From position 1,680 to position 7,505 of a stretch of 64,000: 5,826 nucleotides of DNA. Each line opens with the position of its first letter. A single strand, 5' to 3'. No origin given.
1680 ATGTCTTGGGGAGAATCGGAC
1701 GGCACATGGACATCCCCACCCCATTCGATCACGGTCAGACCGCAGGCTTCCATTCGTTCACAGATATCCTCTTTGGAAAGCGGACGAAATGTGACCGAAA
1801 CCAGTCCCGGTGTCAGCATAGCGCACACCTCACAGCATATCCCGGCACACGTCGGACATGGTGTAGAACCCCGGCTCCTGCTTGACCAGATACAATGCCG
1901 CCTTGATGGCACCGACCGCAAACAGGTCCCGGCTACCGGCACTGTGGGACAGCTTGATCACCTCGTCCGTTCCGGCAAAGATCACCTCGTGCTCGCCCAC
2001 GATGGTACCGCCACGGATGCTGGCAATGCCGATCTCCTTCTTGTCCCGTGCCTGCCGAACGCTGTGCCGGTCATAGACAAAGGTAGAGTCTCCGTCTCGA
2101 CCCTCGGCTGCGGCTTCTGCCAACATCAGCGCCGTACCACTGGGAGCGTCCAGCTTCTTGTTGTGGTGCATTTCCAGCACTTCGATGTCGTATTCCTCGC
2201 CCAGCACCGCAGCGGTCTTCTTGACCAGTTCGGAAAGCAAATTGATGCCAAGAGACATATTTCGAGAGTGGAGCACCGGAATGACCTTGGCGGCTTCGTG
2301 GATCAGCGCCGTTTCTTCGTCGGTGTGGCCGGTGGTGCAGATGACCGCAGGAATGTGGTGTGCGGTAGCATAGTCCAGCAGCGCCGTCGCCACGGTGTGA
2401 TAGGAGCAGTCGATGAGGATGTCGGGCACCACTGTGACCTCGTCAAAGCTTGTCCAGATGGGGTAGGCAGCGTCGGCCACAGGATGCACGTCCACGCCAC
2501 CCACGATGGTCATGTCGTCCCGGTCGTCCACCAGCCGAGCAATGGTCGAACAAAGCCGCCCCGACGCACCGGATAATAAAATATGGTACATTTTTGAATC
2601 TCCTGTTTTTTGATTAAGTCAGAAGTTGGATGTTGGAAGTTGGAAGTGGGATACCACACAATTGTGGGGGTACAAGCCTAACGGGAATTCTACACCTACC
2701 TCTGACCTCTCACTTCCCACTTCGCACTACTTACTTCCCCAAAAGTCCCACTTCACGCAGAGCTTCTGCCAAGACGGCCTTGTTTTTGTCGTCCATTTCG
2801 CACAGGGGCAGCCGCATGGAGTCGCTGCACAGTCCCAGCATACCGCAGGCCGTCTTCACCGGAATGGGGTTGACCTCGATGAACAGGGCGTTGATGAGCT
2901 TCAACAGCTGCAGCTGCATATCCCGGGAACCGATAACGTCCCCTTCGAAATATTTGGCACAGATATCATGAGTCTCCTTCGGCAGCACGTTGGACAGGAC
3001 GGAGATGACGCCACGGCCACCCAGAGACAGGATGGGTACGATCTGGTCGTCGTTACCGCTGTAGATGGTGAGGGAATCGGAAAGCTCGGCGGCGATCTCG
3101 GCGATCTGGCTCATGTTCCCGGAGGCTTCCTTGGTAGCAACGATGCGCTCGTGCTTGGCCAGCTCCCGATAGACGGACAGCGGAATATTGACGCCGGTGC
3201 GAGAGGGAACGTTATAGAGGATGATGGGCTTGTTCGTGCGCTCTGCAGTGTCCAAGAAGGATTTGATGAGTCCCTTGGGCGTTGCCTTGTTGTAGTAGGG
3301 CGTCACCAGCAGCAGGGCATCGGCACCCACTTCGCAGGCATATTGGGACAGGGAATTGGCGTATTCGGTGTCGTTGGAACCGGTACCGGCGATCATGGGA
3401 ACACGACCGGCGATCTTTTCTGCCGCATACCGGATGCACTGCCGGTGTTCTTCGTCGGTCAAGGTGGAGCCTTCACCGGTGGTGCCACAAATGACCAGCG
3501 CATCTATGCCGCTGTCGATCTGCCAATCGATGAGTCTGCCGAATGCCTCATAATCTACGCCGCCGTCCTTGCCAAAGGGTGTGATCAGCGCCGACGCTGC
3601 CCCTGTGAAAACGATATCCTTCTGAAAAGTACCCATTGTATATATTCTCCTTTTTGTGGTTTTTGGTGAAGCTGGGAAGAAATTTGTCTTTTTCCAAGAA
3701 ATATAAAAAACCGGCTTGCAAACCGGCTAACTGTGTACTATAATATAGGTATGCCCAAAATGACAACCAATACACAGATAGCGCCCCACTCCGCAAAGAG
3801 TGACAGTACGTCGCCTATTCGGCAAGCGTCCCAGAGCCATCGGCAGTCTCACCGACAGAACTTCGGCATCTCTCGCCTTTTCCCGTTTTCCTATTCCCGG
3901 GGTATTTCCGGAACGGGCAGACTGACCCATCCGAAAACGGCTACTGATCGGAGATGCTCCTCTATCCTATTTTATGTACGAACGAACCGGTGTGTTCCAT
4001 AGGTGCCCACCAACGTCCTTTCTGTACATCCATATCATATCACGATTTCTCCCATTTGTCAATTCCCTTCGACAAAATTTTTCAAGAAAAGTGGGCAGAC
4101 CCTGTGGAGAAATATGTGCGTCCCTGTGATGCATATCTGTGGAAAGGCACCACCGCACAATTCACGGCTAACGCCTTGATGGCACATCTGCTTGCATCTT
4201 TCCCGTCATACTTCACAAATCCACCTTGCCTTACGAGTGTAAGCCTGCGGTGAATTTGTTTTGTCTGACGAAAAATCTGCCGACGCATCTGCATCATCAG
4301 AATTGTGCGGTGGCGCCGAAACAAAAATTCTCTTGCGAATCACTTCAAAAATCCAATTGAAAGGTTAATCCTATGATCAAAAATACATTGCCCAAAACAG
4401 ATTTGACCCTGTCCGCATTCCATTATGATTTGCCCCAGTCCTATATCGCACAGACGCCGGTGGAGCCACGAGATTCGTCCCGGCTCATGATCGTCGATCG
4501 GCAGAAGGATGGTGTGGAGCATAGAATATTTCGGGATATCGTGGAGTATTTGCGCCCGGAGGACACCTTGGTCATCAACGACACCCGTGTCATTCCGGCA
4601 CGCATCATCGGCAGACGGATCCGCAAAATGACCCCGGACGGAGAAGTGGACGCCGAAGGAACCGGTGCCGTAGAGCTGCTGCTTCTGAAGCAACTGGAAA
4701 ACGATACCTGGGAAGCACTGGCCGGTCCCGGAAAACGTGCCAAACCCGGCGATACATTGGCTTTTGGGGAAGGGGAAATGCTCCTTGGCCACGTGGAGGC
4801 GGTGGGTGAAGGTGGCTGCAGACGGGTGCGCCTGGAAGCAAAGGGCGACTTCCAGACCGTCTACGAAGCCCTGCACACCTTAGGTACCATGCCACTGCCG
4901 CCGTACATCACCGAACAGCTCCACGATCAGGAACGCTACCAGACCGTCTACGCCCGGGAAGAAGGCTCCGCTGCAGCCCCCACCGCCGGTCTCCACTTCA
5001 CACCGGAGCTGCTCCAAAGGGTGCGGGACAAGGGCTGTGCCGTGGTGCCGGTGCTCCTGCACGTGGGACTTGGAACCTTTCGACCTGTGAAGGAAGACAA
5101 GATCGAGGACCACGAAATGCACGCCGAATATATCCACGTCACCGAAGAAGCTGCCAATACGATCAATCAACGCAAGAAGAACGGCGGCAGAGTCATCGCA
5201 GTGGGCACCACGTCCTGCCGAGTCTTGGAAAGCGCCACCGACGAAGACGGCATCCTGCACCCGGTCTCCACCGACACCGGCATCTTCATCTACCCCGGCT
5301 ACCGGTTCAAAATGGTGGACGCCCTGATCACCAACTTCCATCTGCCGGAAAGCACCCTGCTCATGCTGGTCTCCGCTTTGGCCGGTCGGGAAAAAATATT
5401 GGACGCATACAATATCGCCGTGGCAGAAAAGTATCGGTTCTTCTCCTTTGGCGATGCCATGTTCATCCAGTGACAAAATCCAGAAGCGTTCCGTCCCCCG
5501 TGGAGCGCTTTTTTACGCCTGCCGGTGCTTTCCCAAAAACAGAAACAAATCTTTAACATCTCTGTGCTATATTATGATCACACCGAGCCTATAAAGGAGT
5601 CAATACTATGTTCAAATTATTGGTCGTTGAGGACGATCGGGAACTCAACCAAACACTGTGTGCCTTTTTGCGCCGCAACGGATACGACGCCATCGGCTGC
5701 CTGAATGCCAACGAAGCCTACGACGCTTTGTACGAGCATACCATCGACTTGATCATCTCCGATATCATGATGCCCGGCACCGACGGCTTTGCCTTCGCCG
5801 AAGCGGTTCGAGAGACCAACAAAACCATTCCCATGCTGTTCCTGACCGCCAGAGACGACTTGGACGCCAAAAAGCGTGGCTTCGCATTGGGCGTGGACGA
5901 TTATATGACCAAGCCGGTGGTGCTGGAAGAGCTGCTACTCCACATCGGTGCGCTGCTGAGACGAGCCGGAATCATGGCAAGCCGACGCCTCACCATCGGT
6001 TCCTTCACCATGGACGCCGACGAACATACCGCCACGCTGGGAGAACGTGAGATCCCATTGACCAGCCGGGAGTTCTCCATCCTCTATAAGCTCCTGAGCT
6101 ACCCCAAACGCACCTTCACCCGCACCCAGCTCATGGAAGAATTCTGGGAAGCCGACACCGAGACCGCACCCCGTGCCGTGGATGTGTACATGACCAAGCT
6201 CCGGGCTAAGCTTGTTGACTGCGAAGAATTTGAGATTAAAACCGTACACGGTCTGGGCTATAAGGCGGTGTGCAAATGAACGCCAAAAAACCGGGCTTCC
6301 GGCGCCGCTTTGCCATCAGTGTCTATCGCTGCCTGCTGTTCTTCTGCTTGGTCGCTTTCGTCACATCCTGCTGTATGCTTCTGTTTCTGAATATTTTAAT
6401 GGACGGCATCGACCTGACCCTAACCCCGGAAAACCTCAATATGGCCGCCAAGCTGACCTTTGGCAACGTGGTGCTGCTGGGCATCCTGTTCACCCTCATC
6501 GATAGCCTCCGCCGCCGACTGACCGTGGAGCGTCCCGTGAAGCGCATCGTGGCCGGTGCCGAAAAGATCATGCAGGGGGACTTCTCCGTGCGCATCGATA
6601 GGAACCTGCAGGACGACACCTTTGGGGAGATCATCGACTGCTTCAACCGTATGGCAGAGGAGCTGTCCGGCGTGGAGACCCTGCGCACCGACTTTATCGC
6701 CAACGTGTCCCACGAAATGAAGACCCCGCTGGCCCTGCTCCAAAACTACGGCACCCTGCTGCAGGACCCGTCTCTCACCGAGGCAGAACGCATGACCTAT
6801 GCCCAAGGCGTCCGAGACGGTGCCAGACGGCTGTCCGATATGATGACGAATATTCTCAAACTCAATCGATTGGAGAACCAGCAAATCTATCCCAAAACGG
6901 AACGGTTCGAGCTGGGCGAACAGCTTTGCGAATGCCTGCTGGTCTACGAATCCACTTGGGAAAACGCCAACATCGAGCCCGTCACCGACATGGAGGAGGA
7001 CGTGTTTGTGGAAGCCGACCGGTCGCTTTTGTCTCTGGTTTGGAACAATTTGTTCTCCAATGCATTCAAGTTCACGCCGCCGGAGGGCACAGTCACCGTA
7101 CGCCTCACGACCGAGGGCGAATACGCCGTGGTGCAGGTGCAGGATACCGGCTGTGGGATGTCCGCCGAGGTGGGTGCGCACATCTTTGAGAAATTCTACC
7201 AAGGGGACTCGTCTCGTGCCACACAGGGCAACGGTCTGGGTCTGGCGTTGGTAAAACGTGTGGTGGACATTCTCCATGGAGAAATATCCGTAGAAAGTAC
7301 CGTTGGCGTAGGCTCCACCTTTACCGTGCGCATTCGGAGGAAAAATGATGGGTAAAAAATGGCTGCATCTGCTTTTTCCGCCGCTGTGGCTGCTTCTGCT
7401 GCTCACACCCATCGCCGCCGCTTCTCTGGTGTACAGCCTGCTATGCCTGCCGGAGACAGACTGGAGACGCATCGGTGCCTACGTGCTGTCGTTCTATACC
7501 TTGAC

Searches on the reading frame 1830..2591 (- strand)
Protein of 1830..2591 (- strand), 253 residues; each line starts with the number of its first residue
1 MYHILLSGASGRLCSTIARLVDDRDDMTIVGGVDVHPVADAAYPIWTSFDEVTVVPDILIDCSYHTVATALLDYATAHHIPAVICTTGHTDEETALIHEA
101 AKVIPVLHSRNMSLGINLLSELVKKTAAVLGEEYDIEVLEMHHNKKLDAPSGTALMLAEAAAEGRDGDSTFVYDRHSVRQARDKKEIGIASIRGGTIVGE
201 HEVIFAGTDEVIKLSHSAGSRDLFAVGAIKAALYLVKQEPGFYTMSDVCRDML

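Call 76: search_protein_families(library=pfam, proteins=[window:1830-2591:-], max_evalue=0.00001)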
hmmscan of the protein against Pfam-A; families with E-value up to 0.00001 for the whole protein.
window:1830-2591:- (253 aa): 2 families
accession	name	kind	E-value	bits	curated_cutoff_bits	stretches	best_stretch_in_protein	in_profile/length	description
PF05173.19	DapB_C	-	1.4e-45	154.7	27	1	115-248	1-120/121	Dihydrodipicolinate reductase, C-terminus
PF01113.26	DapB_N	-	1.2e-19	71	25.6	1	3-112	2-124/124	Dihydrodipicolinate reductase, N-terminus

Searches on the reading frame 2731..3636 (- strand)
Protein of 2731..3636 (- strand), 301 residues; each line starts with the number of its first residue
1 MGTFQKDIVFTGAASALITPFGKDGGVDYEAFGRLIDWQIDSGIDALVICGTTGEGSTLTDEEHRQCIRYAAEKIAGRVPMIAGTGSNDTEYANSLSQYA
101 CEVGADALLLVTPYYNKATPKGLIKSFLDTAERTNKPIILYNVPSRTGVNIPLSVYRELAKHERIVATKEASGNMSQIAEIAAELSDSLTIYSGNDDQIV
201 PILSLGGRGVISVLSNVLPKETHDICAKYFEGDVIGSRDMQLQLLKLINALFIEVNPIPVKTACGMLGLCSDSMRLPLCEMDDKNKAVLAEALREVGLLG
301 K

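Call 76: search_protein_families(library=pfam, proteins=[window:2731-3636:-], max_evalue=0.00001)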
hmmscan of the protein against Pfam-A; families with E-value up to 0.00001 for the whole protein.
window:2731-3636:- (301 aa): 1 family
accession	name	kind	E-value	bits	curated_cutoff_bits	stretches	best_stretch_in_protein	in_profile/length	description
PF00701.28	DHDPS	-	4.5e-87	291.9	22.1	1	10-294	2-287/289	Dihydrodipicolinate synthetase family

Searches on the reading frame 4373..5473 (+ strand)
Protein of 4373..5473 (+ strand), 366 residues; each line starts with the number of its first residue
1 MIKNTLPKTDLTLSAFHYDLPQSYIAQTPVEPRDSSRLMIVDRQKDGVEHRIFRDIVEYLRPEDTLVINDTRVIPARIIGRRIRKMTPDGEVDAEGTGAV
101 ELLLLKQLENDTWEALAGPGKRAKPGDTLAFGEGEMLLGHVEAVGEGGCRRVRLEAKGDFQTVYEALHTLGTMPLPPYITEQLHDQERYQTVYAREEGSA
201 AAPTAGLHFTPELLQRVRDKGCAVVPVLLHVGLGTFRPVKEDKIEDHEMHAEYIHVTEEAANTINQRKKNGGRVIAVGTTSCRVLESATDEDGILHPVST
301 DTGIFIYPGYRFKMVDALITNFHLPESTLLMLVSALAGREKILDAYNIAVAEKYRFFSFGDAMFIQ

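Call 76: search_protein_families(library=pfam, proteins=[window:4373-5473:+], max_evalue=0.00001)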
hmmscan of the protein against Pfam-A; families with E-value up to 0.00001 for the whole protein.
window:4373-5473:+ (366 aa): 1 family
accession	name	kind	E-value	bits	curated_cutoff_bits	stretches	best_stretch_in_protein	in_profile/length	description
PF02547.20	Queuosine_synth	-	5e-134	446.9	25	1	13-365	1-322/322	Queuosine biosynthesis protein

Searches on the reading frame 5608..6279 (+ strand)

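Call 58: search_protein_families(library=pfam, proteins=[window:5608-6279:+], max_evalue=0.001)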
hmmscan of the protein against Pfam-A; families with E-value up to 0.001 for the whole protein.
window:5608-6279:+ (223 aa): 2 families
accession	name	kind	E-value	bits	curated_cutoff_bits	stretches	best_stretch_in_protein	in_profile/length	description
PF00072.30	Response_reg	-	3e-23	82.5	30.2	1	5-112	2-109/111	Response regulator receiver domain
PF00486.34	Trans_reg_C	-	7.6e-21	74.4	26.2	1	147-219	2-76/77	Transcriptional regulatory protein, C terminal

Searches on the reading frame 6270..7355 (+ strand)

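Call 76: search_protein_families(library=pfam, proteins=[window:6270-7355:+], max_evalue=0.00001)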
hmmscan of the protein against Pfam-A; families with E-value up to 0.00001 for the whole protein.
window:6270-7355:+ (361 aa): 3 families
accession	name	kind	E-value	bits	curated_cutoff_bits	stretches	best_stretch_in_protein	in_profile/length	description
PF02518.31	HATPase_c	-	3.2e-28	98.8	26.4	1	250-357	2-109/111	Histidine kinase-, DNA gyrase B-, and HSP90-like ATPase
PF00512.31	HisKA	-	3.6e-12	46.6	26.9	1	139-203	2-65/66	His Kinase A (phospho-acceptor) domain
PF00672.30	HAMP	-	1.2e-06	29.2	25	1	88-133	8-52/53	HAMP domain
